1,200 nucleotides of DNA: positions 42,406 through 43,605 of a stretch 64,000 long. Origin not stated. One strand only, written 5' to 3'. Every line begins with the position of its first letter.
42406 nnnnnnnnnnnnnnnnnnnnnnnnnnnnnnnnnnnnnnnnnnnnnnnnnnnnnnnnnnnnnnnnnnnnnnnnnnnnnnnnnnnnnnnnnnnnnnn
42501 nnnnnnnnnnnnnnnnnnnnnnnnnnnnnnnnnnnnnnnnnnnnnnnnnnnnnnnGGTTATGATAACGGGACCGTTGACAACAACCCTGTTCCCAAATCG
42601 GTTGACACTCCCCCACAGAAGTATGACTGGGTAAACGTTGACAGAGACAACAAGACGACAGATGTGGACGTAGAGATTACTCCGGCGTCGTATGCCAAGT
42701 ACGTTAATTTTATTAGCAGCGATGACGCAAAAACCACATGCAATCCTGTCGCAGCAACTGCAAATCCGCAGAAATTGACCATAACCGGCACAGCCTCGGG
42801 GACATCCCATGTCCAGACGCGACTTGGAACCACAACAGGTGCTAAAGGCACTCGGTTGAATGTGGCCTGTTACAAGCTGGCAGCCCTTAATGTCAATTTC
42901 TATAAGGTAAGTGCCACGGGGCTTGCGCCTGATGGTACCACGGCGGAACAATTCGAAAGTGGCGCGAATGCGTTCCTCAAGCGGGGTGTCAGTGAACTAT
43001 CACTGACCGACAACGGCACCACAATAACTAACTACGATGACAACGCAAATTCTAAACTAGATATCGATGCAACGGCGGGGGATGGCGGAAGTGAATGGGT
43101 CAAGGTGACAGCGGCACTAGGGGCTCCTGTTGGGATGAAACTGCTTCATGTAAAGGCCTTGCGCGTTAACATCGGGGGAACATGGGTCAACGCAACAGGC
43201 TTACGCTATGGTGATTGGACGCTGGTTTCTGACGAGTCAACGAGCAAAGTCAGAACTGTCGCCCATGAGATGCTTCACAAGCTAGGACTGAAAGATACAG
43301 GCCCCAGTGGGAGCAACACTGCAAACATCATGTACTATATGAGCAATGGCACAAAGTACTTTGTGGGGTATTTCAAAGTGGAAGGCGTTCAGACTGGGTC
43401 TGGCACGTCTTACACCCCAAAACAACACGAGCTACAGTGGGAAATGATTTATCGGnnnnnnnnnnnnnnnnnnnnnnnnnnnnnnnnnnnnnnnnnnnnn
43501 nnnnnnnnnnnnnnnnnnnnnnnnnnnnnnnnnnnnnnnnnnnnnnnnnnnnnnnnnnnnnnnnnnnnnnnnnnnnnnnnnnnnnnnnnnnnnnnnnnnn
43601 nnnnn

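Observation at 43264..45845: Two of the three variable tips carry HExxH motifs: candidate zincin-type toxins with periplasmic immunity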

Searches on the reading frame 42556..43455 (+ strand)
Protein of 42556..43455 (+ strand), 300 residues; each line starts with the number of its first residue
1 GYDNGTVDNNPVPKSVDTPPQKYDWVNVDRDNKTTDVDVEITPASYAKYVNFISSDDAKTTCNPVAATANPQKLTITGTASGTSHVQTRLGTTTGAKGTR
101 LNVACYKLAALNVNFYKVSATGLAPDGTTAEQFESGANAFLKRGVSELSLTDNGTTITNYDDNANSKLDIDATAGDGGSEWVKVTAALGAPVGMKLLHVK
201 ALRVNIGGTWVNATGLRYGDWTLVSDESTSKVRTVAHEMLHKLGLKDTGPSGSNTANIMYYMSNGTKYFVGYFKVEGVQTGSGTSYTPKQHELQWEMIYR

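Call 13: search_solved_structures(query=window:42556-43455:+, max_evalue=10, show_alignments=3)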
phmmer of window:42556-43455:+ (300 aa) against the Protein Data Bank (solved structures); distinct sequences matched with E-value up to 10: 3.
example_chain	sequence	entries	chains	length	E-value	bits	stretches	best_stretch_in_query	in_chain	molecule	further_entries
1ygh_A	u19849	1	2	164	0.23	14.3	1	222-278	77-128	PROTEIN (TRANSCRIPTIONAL ACTIVATOR GCN5)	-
6cw2_D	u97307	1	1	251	0.49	13.3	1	223-278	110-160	Histone acetyltransferase GCN5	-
6cw3_F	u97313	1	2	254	0.5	13.3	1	223-278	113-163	Histone acetyltransferase GCN5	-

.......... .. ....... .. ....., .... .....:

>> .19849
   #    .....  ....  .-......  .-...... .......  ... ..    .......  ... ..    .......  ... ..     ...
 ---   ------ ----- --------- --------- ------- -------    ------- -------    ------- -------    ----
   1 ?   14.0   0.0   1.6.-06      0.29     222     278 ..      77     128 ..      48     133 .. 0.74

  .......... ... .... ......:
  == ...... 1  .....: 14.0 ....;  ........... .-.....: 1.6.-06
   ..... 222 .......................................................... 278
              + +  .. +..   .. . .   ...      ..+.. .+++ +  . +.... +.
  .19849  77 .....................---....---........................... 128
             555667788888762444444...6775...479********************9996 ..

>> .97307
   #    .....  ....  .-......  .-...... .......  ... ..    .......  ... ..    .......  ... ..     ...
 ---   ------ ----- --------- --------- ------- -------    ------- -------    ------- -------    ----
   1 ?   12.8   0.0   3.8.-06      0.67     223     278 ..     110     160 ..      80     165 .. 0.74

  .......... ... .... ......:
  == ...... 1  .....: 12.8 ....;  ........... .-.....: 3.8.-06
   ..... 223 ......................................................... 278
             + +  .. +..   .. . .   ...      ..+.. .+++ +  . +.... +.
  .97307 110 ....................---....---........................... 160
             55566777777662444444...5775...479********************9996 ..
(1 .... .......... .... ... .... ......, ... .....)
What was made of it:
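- On Metzincin clan (M1 tip): No PDB sequence hit (call 13).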

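Call 20: find_homologous_proteins(query=window:42556-43455:+)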
Query window:42556-43455:+ (300 aa): 9 proteins with E <= 0.001 among 2986 candidates.
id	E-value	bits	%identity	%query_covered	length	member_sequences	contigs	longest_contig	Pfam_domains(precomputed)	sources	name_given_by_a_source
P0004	5.3e-125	435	66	100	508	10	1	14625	-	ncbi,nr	ncbi:MAG: hypothetical protein RBT25_06370 [Lentisphaeria bacterium]|nr:hypothetical protein [Lentis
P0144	1.7e-122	427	63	100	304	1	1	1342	-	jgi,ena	-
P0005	5.9e-113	395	61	100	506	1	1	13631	-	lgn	-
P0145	1.3e-104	368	83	66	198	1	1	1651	-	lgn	-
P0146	1.1e-88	316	63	77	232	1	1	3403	-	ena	-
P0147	1.3e-77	279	52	91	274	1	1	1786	-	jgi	jgi:hypothetical protein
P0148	3.3e-61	226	43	100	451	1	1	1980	-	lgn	-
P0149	6.7e-61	225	44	100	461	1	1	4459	-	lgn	-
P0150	8.6e-46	175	72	37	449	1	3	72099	PF01797.22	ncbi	ncbi:MAG: transposase [Kiritimatiellia bacterium]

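Call 37: predict_structure(alignment_id=A5)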
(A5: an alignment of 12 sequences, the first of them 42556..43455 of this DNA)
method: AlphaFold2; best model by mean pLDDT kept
length: 300 residues; sequences in the alignment: 12
mean_pLDDT: 67.8   pTM: 0.58
mean pLDDT of the five models: 67.8, 65.7, 63.3, 59.1, 57.6
residues with pLDDT >= 90: 83; 70-90: 87; 50-70: 49; < 50: 81
segments of 3 or more residues with pLDDT < 50: 1-25, 245-300
pLDDT, mean of each block of 10 residues (from residue 1): 26 31 49 68 70 85 85 78 69 69 57 94 95 87 71 95 93 90 92 92 91 89 93 83 48 29 31 26 28 25
secondary structure, 60 per line:
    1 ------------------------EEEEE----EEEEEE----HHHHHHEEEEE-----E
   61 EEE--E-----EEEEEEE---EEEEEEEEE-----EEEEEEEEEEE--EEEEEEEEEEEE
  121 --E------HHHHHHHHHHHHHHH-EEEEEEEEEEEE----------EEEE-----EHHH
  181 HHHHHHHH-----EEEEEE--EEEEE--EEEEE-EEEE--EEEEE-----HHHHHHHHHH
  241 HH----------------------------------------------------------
elements in order: E25-29 E34-39 H44-49 E50-54 E60-63 E72-78 E82-90 E96-106 E109-120 H130-144 E146-157 E168-171 H178-188 E194-199 E202-206 E209-213 E215-218 E221-225 H231-242
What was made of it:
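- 42874..43455 (+): M1 metzincin-like catalytic domain (tip residues about 107-300). HEMLH is at 43264-43278. The candidate third zinc ligand Asp is at 43294-43296. The candidate Met-turn Met is at 43330-43332. AlphaFold model has pLDDT above 90 for residues 110-245 but below 50 after residue 245 (call 37).
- On Metzincin clan (M1 tip): Model residues 110-245 have pLDDT above 90 (call 37). This region is modelled at pLDDT below 50 (call 37), so its position under the site cannot be checked.
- The C-terminal subdomain of M1, which holds the putative Met-turn, is modelled at pLDDT below 50 (call 37).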

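Call 48: search_protein_families(library=pfam, alignment_id=A5, max_evalue=0.5)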
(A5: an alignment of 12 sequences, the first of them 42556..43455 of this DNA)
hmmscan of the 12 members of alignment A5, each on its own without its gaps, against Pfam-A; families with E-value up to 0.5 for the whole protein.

A. member 1, window:42556-43455:+ (300 aa): 3 families
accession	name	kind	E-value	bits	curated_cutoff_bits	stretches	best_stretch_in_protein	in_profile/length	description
PF18259.7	CBM65_1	-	0.033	14.8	25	0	17-78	54-112/113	Carbohydrate binding module 65 domain 1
PF03051.21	Peptidase_C1_2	-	0.033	13.4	22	1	14-72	214-272/438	Peptidase C1-like family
PF13583.11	Reprolysin_4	-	0.047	13.8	22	1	196-265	98-169/203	Metallo-peptidase family M12B Reprolysin-like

B. families by the number of members that match (of 12 scanned): 6 families
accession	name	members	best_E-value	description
PF03051.21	Peptidase_C1_2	2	0.031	Peptidase C1-like family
PF18259.7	CBM65_1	1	0.033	Carbohydrate binding module 65 domain 1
PF13583.11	Reprolysin_4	1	0.047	Metallo-peptidase family M12B Reprolysin-like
PF00379.29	Chitin_bind_4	1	0.15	Insect cuticle protein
PF19686.4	DUF6188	1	0.18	Family of unknown function (DUF6188)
PF14732.11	UAE_UbL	1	0.22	Ubiquitin/SUMO-activating enzyme ubiquitin-like domain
